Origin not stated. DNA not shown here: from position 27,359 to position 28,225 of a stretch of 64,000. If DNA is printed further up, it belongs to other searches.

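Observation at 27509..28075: Protein built from 10 perfect tandem hexapeptides V[FY]G[NDY]A[RQC], encoded by an 18-bp tandem DNA repeat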

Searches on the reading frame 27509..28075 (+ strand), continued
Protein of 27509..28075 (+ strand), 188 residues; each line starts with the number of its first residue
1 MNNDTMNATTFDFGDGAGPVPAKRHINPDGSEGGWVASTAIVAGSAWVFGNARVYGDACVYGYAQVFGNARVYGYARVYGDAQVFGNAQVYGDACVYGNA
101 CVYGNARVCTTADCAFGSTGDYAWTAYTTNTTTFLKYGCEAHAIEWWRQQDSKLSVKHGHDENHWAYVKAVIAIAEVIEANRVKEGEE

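Call 27: find_related_loci(query=window:27509-28075:+, collection=viral_contigs, flank=6000)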
Query window:27509-28075:+ (188 aa) in viral_contigs; peptide patterns used: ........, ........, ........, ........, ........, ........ (x = any residue, [..] = any of these).
68 stretches matched a pattern; 59 encode a relative of the query (tblastn E <= 1e-3); 59 distinct loci.
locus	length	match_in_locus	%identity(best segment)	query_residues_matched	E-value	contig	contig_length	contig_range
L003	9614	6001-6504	45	9-175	4e-30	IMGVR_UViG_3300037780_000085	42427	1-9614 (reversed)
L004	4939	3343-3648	62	9-108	2e-27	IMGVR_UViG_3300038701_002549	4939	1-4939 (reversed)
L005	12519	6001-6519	41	20-172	1e-26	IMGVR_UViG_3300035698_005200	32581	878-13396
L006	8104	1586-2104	40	12-179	2e-26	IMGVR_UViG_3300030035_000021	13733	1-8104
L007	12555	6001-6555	67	27-112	1e-25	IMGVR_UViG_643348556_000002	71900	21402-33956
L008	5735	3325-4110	53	13-159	9e-26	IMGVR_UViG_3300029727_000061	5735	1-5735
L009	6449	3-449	42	35-177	1e-25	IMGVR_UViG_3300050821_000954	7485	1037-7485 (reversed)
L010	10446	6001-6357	59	27-114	5e-25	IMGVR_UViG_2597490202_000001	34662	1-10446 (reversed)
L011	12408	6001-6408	46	35-164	1e-24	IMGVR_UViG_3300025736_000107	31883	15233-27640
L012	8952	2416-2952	42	11-173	2e-24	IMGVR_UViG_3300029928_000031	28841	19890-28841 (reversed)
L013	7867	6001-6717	52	5-134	6e-24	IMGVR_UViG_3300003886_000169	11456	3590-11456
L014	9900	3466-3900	43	14-159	6e-24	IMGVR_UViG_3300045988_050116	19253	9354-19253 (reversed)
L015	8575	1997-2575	43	36-179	5e-24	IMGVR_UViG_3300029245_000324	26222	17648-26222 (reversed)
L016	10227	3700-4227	39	13-178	1e-23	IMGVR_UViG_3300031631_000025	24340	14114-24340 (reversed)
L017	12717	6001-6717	37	4-187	2e-23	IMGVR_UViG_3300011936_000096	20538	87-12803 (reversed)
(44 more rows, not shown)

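Call 34: predict_structure(alignment_id=A1)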
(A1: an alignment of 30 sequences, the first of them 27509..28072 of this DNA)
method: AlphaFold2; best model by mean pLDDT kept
length: 188 residues; sequences in the alignment: 30
mean_pLDDT: 68.8   pTM: 0.49
mean pLDDT of the five models: 68.8, 67.1, 66.8, 66.5, 64.7
residues with pLDDT >= 90: 47; 70-90: 60; 50-70: 23; < 50: 58
segments of 3 or more residues with pLDDT < 50: 1-6, 61-110
pLDDT, mean of each block of 10 residues (from residue 1): 57 81 86 84 68 55 35 34 37 39 36 75 87 92 96 93 93 89 67
secondary structure, 60 per line:
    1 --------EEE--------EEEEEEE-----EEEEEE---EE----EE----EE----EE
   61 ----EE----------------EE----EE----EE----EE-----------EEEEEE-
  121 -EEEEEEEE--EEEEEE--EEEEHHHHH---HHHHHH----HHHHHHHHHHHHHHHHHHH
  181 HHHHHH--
elements in order: E9-11 E20-26 E32-37 E114-119 E122-129 E132-137 E140-143 H144-148 H152-157 H162-186

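Call 48: get_annotated_region(hit=H21, flank=4000)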
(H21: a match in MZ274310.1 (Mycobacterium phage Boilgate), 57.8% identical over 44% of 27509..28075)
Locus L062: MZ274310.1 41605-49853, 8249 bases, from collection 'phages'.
description: Mycobacterium phage Boilgate, complete genome.
organism: Mycobacterium phage Boilgate (NCBI taxid 2859636)
taxonomy: Viruses; Duplodnaviria; Heunggongvirae; Uroviricota; Caudoviricetes; Weiservirinae
host: Mycobacterium smegmatis mc2 155; source: soil; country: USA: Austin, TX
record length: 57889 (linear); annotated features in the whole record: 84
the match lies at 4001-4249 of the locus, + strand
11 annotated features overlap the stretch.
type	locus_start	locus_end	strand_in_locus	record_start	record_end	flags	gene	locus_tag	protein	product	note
CDS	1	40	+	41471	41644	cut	57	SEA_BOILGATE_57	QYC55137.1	hypothetical protein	-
CDS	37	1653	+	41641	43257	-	58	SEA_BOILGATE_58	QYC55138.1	methyltransferase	-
CDS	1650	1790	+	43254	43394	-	59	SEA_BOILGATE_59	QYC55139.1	hypothetical protein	-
CDS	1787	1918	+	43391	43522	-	60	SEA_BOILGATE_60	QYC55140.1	hypothetical protein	-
CDS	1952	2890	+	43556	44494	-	61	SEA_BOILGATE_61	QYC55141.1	methyltransferase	-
CDS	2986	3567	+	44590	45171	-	62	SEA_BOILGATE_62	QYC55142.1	hypothetical protein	-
CDS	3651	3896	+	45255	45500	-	63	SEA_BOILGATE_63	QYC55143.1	NrdH-like glutaredoxin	-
CDS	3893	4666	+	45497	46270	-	64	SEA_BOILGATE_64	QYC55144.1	hypothetical protein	-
CDS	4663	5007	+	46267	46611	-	65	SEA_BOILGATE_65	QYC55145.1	HNH endonuclease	-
CDS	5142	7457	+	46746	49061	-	66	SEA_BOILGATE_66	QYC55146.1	DNA primase/polymerase/helicase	-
CDS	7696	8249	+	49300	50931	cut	67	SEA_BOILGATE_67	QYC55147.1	DNA helicase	-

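Call 49: get_annotated_region(hit=H5, flank=4000)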
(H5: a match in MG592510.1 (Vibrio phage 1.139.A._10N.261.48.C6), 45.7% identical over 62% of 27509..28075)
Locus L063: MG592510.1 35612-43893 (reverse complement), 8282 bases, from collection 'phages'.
description: Vibrio phage 1.139.A._10N.261.48.C6, partial genome.
organism: Vibrio phage 1.139.A._10N.261.48.C6 (NCBI taxid 1881204)
taxonomy: Viruses; Duplodnaviria; Heunggongvirae; Uroviricota; Caudoviricetes; Zobellviridae
host: Vibrio breoganii; source: iron chloride precipitation of 0.2um-filtered seawater, resuspended in oxalate solution; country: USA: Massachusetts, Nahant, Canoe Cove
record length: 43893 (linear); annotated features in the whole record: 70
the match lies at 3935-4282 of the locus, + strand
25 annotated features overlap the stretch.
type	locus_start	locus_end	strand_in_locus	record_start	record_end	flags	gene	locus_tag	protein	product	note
CDS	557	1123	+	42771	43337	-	-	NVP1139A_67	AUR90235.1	hypothetical protein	NVP1139A_67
CDS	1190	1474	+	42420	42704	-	-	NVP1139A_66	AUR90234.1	hypothetical protein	NVP1139A_66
CDS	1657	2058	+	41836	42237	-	-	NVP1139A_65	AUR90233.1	hypothetical protein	NVP1139A_65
CDS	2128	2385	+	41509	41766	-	-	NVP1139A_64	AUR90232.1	hypothetical protein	NVP1139A_64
CDS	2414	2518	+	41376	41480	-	-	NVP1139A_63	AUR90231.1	hypothetical protein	NVP1139A_63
CDS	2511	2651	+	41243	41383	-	-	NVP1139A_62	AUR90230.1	TMhelix containing protein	NVP1139A_62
CDS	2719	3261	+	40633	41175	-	-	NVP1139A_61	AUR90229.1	hypothetical protein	NVP1139A_61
CDS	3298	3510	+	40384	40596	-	-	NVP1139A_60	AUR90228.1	hypothetical protein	NVP1139A_60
CDS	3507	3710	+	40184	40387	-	-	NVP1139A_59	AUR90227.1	hypothetical protein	NVP1139A_59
CDS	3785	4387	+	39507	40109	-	-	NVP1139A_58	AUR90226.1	trimeric LpxA-like protein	NVP1139A_58; aclame_best_match:protein:proph:178705; tara_best_match:OM-RGC.v1.021333030; ...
ncRNA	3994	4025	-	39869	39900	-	-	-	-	NVP1139A_CRISPR_spacer_3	CRISPR spacer 3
ncRNA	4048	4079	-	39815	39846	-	-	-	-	NVP1139A_CRISPR_spacer_2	CRISPR spacer 2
ncRNA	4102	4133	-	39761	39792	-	-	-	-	NVP1139A_CRISPR_spacer_1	CRISPR spacer 1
CDS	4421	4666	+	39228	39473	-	-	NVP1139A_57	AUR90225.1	hypothetical protein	NVP1139A_57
CDS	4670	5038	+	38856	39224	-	-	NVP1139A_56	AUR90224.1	hypothetical protein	NVP1139A_56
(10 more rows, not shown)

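Call 50: get_annotated_region(hit=H1, flank=4000)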
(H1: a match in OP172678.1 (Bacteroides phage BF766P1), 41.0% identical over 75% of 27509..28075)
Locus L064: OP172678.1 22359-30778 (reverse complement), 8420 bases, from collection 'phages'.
description: Bacteroides phage BF766P1, complete genome.
organism: Bacteroides phage BF766P1 (NCBI taxid 2968560)
taxonomy: Viruses; Duplodnaviria; Heunggongvirae; Uroviricota; Caudoviricetes
host: Bacteroides fragilis DA766; source: municipal sewage; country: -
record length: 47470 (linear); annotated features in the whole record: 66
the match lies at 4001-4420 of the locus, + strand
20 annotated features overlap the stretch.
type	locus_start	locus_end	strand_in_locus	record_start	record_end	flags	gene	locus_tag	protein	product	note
CDS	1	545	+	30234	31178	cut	-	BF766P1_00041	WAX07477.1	hypothetical protein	-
CDS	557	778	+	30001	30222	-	-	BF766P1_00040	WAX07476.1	hypothetical protein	-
CDS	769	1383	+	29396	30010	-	-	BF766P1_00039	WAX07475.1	hypothetical protein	-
CDS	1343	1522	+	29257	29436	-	-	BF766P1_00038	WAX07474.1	hypothetical protein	-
CDS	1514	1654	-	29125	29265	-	-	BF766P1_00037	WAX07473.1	hypothetical protein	-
CDS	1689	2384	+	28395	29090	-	-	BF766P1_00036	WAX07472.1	hypothetical protein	-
CDS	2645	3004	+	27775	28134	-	-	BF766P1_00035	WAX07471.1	hypothetical protein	-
CDS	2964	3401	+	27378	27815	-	-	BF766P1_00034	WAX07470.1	hypothetical protein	-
CDS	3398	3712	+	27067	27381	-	-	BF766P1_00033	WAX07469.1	hypothetical protein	-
CDS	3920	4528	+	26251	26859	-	-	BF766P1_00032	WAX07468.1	hypothetical protein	-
CDS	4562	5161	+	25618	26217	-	-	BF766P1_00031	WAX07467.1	hypothetical protein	-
CDS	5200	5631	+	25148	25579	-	-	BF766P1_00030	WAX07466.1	hypothetical protein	-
CDS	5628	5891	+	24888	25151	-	-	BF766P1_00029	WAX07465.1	hypothetical protein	-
CDS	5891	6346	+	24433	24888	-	-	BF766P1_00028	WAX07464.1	hypothetical protein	-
CDS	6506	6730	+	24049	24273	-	-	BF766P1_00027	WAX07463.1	hypothetical protein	-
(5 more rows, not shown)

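Call 55: predict_structure(alignment_id=A3)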
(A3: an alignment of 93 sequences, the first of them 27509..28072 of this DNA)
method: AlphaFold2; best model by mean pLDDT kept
length: 188 residues; sequences in the alignment: 93
mean_pLDDT: 72.1   pTM: 0.51
mean pLDDT of the five models: 72.1, 72.1, 70.4, 69.4, 69.0
residues with pLDDT >= 90: 58; 70-90: 60; 50-70: 22; < 50: 48
segments of 3 or more residues with pLDDT < 50: 67-71, 73-112
pLDDT, mean of each block of 10 residues (from residue 1): 64 86 91 89 80 74 52 39 36 39 39 65 85 91 96 93 92 89 68
secondary structure, 60 per line:
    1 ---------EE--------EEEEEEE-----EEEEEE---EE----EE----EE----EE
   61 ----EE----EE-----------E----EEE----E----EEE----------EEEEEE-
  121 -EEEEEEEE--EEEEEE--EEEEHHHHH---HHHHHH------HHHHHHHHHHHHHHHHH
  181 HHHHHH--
elements in order: E20-26 E32-37 E89-91 E101-103 E114-119 E122-129 E132-137 E140-143 H144-148 H152-157 H164-186

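Call 58: fold_search(model_id=the predicted structure, library=pdb)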
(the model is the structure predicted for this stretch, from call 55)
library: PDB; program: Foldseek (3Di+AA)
matches with E <= 10: 145; with E <= 0.001: 0
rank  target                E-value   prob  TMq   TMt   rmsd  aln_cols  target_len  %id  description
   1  4bhm_D                2.0e+00  0.05  0.15  0.31  12.0        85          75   10  The crystal structure of MoSub1-DNA complex reveals a novel DNA binding mode (released 2014-04-23)
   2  7anb_AAA              2.6e+00  0.06  0.14  0.07  11.2        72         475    7  A single sulfatase is required for metabolism of colonic mucin O-glycans and intestinal colonization by a symbiotic  (released 2021-10-27)
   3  7d58_B                2.6e+00  0.03  0.13  0.03  12.7        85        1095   12  cryo-EM structure of human RNA polymerase III in elongating state (released 2021-02-17)
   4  8vl4_MODEL_1_A        2.9e+00  0.07  0.16  0.25   7.9        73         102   11  Solution NMR Structure of de novo design protein 312 parent (released 2024-08-07)
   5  6nbq_O                3.1e+00  0.07  0.12  0.26   5.4        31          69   19  T.elongatus NDH (data-set 1) (released 2019-02-27)
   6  7oz8                  3.1e+00  0.05  0.14  0.07  11.1        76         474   16  Sulfated host glycan recognition by carbohydrate sulfatases of the human gut microbiota (BT1918_S1_46) (released 2022-06-29)
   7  6on5_A                3.1e+00  0.03  0.11  0.15   4.9        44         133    9  Crystal Structure of the Zn-bound Domain-Swapped Dimer Q108K:T51D:A28C:L36C:F57H Mutant of Human Cellular Retinol Bind (released 2019-10-16)
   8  2y3w_A                3.4e+00  0.05  0.14  0.16  16.8        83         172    8  N-terminal head domain and beginning of coiled coil domain of Danio rerio SAS-6 (released 2011-02-09)
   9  9om8_C                3.6e+00  0.03  0.11  0.09  19.0        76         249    9  Crystal structure of PprA S-F filament from Deinococcus radiodurans (released 2025-05-28)
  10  9om8_D                3.6e+00  0.02  0.12  0.10  13.1        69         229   14  Crystal structure of PprA S-F filament from Deinococcus radiodurans (released 2025-05-28)
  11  2h0i_A                3.8e+00  0.09  0.13  0.11   2.9        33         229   15  Crystal Structure of DsbG V216M mutant (released 2007-04-24)
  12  4bhm_B                3.8e+00  0.03  0.15  0.30  12.2        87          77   10  The crystal structure of MoSub1-DNA complex reveals a novel DNA binding mode (released 2014-04-23)
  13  6e5q                  3.8e+00  0.02  0.11  0.14   4.8        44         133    9  Crystal structure of the apo domain-swapped dimer Q108K:T51D:A28H mutant of human Cellular Retinol Binding Protein II (released 2019-10-16)
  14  5m22_H                3.8e+00  0.01  0.10  0.06  10.8        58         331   10  Crystal structure of hydroquinone 1,2-dioxygenase from Sphingomonas sp. TTNP3 (released 2017-09-27)
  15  5g1l_A                4.1e+00  0.08  0.13  0.11   2.9        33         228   15  A double mutant of DsbG engineered for denitrosylation (released 2016-05-25)
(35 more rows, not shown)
